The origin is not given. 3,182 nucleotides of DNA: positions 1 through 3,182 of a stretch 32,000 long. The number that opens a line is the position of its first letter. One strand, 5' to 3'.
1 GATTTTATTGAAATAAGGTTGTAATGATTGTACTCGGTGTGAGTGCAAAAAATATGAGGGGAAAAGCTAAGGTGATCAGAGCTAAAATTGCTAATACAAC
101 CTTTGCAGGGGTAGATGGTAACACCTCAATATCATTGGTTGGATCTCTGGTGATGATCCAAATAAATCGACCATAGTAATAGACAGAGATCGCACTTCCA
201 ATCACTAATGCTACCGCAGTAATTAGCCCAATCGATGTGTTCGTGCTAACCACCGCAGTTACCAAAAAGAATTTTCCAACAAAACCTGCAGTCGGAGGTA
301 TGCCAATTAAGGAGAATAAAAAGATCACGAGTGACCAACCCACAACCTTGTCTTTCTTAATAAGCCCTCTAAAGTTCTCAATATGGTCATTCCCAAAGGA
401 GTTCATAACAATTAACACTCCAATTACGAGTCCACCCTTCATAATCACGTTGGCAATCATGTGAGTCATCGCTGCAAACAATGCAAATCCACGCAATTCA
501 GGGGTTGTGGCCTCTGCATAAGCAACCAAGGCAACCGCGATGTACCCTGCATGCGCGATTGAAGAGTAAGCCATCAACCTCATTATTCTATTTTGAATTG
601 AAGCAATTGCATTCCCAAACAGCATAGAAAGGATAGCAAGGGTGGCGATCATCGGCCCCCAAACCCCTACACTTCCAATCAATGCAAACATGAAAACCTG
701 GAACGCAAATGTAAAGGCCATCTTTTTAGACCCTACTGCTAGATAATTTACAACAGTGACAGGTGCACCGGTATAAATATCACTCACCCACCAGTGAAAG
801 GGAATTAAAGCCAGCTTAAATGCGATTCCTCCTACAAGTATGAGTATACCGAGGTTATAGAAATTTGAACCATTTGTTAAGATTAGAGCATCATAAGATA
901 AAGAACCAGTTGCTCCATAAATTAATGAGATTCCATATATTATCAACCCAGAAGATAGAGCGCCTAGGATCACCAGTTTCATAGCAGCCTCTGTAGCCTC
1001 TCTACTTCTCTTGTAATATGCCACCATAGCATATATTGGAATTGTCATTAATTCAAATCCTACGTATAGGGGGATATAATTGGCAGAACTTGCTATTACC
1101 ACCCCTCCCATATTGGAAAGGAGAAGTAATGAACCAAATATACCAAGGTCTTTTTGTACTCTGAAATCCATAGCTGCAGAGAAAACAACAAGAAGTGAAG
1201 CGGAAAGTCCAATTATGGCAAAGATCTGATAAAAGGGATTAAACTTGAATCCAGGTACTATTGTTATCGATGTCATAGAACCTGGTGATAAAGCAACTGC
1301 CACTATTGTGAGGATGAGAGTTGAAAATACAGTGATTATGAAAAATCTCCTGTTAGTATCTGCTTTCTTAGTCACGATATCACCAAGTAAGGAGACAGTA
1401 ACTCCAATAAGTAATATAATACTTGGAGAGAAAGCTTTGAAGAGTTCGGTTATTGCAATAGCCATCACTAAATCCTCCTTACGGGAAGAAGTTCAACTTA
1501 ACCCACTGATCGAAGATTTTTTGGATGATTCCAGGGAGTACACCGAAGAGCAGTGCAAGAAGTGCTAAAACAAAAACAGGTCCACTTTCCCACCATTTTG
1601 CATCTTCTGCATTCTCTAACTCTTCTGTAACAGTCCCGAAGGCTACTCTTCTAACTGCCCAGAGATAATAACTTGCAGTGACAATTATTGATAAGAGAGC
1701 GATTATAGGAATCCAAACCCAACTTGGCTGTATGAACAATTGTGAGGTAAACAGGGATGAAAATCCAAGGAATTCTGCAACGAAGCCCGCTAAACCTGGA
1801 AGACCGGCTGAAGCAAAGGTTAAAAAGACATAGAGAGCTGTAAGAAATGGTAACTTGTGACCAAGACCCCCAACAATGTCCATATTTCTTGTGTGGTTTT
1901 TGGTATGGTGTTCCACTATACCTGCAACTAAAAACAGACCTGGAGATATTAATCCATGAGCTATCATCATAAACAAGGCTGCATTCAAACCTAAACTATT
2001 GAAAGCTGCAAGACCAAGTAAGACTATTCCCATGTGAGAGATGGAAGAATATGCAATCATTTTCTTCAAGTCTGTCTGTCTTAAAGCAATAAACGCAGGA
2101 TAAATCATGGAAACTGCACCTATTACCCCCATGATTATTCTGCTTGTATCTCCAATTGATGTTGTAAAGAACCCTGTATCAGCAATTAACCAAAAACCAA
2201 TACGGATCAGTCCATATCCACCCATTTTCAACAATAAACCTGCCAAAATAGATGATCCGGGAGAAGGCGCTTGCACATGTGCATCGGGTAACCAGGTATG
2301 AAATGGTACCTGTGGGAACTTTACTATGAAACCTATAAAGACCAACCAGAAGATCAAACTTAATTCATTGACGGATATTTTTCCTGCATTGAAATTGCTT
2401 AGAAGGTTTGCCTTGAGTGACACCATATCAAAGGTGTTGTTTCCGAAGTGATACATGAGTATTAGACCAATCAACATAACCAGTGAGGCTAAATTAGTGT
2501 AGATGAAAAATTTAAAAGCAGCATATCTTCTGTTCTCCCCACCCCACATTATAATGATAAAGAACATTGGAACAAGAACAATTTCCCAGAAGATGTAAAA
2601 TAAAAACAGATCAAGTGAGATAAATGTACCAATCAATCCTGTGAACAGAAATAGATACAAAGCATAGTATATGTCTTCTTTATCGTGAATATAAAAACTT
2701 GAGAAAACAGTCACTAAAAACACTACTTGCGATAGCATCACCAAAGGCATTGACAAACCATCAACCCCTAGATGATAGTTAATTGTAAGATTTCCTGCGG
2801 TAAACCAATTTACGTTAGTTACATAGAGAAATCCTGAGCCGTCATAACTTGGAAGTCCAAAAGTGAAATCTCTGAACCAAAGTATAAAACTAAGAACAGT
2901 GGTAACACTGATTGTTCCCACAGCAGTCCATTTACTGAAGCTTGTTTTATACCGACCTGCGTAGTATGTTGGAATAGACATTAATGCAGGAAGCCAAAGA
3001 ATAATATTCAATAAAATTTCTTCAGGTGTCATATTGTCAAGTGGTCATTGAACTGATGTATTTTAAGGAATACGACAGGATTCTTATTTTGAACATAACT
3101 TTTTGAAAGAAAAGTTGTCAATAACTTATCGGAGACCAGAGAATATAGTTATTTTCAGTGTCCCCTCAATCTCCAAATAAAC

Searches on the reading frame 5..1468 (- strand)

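Call 5: search_protein_families(library=pfam, proteins=[window:5-1468:-])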
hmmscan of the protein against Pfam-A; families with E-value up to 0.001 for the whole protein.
window:5-1468:- (487 aa): 1 family
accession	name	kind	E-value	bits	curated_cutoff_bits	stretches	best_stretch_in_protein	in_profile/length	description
PF00361.26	Proton_antipo_M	-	3.4e-53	181.2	21.5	1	129-422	2-292/294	NADH:quinone oxidoreductase/Mrp antiporter, TM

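Call 7: search_protein_families(library=ncbifam, proteins=[window:5-1468:-])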
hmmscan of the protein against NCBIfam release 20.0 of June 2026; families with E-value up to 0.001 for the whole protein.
window:5-1468:- (487 aa): 66 families (the best 25 are shown)
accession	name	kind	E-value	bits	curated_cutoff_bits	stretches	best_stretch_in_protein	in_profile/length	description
TIGR01770.1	NDH_I_N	subfamily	6e-90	302.5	332.6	1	11-482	2-472/472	NADH-quinone oxidoreductase subunit NuoN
NF004442.0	PRK05777.1-5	equivalog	4.6e-78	263.3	523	1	10-475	8-469/483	NADH-quinone oxidoreductase subunit NuoN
NF004440.0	PRK05777.1-3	equivalog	1.8e-70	238.1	519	1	9-478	7-467/477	NADH-quinone oxidoreductase subunit NuoN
NF004445.0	PRK05777.2-3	equivalog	7e-67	226.4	408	1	7-474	4-468/475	NADH-quinone oxidoreductase subunit NuoN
NF002701.0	PRK02504.1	equivalog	5e-65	219.9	569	1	11-454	13-449/513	NAD(P)H-quinone oxidoreductase subunit N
NF004439.0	PRK05777.1-1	equivalog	5.8e-61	206.9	531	1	9-449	7-443/485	NADH-quinone oxidoreductase subunit NuoN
NF004441.0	PRK05777.1-4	equivalog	6.6e-61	206.5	477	1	113-469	149-505/524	NADH-quinone oxidoreductase subunit NuoN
NF004446.0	PRK05777.2-4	equivalog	1.2e-58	199.5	590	1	13-469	14-480/502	NADH-quinone oxidoreductase subunit NuoN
NF004444.0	PRK05777.2-2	equivalog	5.1e-48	164.4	496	1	10-471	14-478/496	NADH-quinone oxidoreductase subunit NuoN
NF004443.0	PRK05777.2-1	equivalog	7.4e-45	154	626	1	14-465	15-473/506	NADH-quinone oxidoreductase subunit NuoN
NF006240.0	PRK08376.1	subfamily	1.7e-41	142.7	662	1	61-485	73-499/521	putative monovalent cation/H+ antiporter subunit D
NF004447.0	PRK05777.2-5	equivalog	9.6e-39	133.7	547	1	87-451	73-433/458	NADH-quinone oxidoreductase subunit NuoN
TIGR01972.1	NDH_I_M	subfamily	9.9e-39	133.3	263.8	1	85-484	83-474/486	NADH-quinone oxidoreductase subunit M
NF006241.0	PRK08377.1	equivalog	3.2e-36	125.4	645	1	39-468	31-458/494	NADH dehydrogenase subunit N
NF009305.0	PRK12662.1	equivalog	8.8e-36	123.7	700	1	86-469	88-470/492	putative monovalent cation/H+ antiporter subunit D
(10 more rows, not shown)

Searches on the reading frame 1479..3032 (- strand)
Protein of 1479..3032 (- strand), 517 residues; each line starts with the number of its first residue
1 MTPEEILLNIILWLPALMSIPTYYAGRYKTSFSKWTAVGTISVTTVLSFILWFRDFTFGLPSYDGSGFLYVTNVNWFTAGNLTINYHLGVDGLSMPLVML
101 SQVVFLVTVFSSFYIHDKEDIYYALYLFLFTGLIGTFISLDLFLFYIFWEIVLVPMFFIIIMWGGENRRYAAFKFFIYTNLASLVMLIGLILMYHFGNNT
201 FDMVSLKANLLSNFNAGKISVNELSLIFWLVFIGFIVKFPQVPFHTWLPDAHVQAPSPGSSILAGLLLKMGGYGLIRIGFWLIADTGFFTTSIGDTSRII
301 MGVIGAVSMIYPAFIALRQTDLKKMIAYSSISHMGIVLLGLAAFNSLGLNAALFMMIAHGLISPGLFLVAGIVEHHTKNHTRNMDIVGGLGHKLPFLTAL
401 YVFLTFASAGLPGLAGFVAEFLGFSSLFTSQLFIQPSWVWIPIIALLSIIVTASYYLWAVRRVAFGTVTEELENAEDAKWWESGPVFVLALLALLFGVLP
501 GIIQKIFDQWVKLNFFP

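Call 5: search_protein_families(library=pfam, proteins=[window:1479-3032:-])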
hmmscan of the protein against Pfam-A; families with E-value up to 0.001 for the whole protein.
window:1479-3032:- (517 aa): 3 families
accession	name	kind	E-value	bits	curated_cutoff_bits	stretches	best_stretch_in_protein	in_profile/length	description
PF00361.26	Proton_antipo_M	-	5.2e-75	252.8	21.5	1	139-432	1-280/294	NADH:quinone oxidoreductase/Mrp antiporter, TM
PF01059.23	Oxidored_q5_N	-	0.00015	22.2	22.7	1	81-134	50-104/110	NADH-ubiquinone oxidoreductase chain 4, amino terminus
PF00662.26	Proton_antipo_N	-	0.00054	20.2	24.5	1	76-120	1-46/51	NADH-Ubiquinone oxidoreductase (complex I), chain 5 N-terminus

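Call 7: search_protein_families(library=ncbifam, proteins=[window:1479-3032:-])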
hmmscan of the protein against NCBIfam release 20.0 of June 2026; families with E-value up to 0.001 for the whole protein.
window:1479-3032:- (517 aa): 71 families (the best 25 are shown)
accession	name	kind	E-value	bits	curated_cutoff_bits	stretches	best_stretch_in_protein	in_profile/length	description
TIGR01972.1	NDH_I_M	subfamily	3.6e-130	434.9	263.8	1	8-511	1-479/486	NADH-quinone oxidoreductase subunit M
NF004499.0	PRK05846.1-3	equivalog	2.8e-107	359.5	585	1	7-509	6-479/502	NADH-quinone oxidoreductase subunit M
NF009212.0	PRK12561.1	subfamily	1.3e-101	340.9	645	1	8-509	9-490/531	NAD(P)H-quinone oxidoreductase subunit 4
NF004501.0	PRK05846.1-5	subfamily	8.9e-97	324.9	598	1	6-510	5-479/492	NADH-quinone oxidoreductase subunit M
NF004505.0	PRK05846.2-5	equivalog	1.5e-96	324.2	700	1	5-510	2-477/508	NADH-quinone oxidoreductase subunit M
NF005060.0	PRK06473.1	equivalog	1.8e-96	323.9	747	1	7-504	1-471/500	NADH-quinone oxidoreductase subunit M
NF004500.0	PRK05846.1-4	equivalog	7.4e-91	305.4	550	1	7-512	6-500/525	NADH-quinone oxidoreductase subunit M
NF002713.0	PRK02546.1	subfamily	3.6e-87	293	827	1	29-509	33-493/533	NAD(P)H-quinone oxidoreductase subunit 4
NF004498.0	PRK05846.1-1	equivalog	1.9e-86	290.9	614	1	7-503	2-485/509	NADH-quinone oxidoreductase subunit M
NF004506.0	PRK05846.2-6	equivalog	3.4e-86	290.5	789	1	41-511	37-486/493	NADH-quinone oxidoreductase subunit M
NF005611.0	PRK07363.1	equivalog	2.1e-85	287.2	764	1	8-505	2-472/501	NADH-quinone oxidoreductase subunit M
NF004502.0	PRK05846.2-1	equivalog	1.2e-78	265.1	791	1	82-507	82-490/500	NADH-quinone oxidoreductase subunit M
NF004504.0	PRK05846.2-3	equivalog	3.1e-72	244.2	785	1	60-506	60-485/499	NADH-quinone oxidoreductase subunit M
NF004503.0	PRK05846.2-2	subfamily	4.3e-72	243.9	720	1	7-509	2-484/490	NADH-quinone oxidoreductase subunit M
NF006419.0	PRK08668.1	equivalog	8e-65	219.7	617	1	82-508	60-475/613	NADH dehydrogenase subunit M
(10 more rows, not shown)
